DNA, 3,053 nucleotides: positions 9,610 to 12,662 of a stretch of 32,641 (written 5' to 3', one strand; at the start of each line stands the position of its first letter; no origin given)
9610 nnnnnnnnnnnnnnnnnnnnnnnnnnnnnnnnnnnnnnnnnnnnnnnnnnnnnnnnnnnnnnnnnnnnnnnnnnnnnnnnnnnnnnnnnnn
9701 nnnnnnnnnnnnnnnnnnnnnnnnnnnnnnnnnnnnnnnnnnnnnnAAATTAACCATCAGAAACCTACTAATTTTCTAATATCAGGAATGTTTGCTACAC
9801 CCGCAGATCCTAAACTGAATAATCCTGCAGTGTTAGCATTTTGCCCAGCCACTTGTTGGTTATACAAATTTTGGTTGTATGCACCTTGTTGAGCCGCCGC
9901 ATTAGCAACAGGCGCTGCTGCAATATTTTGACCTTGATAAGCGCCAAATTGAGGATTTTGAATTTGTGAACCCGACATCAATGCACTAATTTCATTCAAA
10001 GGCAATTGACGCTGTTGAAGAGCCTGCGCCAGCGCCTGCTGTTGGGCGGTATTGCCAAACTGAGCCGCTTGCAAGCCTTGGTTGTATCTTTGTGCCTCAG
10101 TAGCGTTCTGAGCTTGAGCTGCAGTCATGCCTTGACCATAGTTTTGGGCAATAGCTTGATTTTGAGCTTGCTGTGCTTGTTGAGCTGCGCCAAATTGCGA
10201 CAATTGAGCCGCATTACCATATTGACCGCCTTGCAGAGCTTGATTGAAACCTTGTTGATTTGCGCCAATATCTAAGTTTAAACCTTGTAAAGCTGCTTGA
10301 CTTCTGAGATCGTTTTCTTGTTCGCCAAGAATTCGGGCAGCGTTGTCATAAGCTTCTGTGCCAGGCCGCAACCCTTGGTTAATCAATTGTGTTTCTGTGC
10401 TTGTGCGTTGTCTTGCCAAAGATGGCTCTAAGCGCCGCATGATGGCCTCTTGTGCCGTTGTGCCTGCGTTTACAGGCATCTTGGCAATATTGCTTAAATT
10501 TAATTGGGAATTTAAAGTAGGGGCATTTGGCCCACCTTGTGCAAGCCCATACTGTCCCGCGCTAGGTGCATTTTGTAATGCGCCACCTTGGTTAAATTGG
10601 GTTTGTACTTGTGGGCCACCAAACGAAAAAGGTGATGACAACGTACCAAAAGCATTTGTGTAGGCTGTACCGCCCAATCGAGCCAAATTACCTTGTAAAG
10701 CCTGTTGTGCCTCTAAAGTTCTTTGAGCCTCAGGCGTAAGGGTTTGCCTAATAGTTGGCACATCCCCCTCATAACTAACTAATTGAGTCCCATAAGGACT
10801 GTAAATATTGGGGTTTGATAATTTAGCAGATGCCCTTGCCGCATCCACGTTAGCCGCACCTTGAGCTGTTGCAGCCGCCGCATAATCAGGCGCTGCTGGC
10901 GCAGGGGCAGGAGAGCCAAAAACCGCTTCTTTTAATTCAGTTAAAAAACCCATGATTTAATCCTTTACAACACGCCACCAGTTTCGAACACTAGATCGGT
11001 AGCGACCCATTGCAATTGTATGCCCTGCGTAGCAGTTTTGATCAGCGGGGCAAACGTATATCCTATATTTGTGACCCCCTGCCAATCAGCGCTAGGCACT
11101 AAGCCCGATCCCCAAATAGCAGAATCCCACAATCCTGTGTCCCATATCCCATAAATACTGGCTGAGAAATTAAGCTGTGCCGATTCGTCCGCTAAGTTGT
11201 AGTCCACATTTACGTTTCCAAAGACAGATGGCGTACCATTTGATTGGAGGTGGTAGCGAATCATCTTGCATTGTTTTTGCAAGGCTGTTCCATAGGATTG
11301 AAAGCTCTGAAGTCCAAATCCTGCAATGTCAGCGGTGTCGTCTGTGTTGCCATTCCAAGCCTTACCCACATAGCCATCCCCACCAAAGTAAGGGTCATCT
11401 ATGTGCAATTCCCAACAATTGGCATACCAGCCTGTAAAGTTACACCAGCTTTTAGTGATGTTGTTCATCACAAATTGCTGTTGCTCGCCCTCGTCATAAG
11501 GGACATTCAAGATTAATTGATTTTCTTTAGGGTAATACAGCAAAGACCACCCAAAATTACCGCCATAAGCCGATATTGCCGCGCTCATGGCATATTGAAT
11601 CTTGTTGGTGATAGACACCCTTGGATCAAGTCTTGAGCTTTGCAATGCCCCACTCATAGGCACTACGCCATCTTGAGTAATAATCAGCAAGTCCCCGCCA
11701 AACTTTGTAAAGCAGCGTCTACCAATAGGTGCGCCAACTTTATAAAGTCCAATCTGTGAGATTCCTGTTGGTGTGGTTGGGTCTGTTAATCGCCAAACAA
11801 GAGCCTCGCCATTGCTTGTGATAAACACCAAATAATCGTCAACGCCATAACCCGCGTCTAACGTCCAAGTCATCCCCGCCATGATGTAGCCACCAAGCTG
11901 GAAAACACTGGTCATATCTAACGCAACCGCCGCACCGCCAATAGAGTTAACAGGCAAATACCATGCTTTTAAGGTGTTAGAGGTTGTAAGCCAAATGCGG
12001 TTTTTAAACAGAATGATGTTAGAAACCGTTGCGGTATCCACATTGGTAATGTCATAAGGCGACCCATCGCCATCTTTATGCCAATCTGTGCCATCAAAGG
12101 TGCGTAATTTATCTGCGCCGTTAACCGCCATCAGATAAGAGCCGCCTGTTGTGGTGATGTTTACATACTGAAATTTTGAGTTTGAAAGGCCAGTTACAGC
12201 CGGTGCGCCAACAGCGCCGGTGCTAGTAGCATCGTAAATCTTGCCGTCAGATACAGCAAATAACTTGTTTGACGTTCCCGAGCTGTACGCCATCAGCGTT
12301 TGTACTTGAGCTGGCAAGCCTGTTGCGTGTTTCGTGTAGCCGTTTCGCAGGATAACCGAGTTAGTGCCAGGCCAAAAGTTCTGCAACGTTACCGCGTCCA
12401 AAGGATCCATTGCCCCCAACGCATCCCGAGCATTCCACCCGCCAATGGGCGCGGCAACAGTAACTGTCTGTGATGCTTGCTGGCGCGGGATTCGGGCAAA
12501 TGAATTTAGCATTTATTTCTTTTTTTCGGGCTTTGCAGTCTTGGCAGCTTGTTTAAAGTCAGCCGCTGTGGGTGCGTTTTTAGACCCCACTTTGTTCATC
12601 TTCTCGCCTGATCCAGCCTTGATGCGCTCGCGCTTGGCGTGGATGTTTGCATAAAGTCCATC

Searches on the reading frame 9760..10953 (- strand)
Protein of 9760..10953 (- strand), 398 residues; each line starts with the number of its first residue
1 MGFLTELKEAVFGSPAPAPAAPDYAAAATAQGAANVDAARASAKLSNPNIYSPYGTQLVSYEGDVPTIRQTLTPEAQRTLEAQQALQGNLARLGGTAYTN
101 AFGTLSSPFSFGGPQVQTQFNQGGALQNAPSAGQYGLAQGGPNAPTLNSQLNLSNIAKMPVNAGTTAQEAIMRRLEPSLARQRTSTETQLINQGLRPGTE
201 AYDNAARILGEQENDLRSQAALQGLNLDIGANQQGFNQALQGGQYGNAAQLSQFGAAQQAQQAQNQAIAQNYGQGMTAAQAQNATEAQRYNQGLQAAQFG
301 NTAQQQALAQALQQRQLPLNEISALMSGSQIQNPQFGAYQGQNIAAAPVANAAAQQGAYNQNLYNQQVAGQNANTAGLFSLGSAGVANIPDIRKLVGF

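Call 16: search_protein_families(library=phrogs, proteins=[window:9760-10953:-], max_evalue=0.00001)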
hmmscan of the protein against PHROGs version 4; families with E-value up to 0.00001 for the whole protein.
window:9760-10953:- (398 aa): 1 family
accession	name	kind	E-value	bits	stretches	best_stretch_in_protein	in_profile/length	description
phrog_6121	-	head and packaging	6e-36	125.7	1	13-384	5-316/392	virion structural protein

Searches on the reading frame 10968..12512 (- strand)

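Call 16: search_protein_families(library=phrogs, proteins=[window:10968-12512:-], max_evalue=0.00001)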
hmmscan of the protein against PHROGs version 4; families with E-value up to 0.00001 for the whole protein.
window:10968-12512:- (515 aa): 1 family
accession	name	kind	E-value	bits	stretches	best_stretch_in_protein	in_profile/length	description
phrog_5107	-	lysis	1.3e-115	387.9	1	12-512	2-530/533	amidase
